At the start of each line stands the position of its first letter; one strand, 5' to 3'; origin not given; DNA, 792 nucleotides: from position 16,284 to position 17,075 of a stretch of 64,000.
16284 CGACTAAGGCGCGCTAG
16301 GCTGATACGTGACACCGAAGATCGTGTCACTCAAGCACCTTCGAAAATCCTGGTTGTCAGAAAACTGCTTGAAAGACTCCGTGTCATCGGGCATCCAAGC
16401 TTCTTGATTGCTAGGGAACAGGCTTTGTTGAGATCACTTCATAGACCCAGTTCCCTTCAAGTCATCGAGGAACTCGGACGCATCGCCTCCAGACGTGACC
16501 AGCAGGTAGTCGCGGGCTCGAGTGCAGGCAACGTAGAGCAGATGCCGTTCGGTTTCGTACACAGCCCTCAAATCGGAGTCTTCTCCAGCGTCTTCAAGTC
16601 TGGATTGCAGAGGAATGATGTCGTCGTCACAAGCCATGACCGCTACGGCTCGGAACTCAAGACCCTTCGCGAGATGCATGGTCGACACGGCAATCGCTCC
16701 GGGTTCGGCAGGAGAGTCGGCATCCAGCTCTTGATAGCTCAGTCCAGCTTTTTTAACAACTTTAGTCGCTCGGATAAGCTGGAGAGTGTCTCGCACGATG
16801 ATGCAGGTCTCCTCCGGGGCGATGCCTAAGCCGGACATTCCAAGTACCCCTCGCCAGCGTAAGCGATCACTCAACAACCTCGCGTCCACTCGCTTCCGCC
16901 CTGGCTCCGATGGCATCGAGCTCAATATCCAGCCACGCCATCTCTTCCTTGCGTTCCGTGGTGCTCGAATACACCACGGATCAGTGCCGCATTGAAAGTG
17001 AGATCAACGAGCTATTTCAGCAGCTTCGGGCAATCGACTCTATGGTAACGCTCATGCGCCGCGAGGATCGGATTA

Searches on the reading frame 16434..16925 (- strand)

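Call 93: search_protein_families(library=pfam, proteins=[window:16434-16925:-], max_evalue=0.0001)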
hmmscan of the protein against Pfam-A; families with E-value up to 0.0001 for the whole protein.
window:16434-16925:- (163 aa): 2 families
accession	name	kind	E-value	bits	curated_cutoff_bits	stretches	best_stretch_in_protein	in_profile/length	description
PF13361.12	UvrD_C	-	1.1e-15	58.4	25.6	1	54-144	265-346/350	UvrD-like helicase C-terminal domain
PF13538.12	UvrD_C_2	-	2.1e-09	37.5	27.4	0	120-143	26-51/52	UvrD-like helicase C-terminal domain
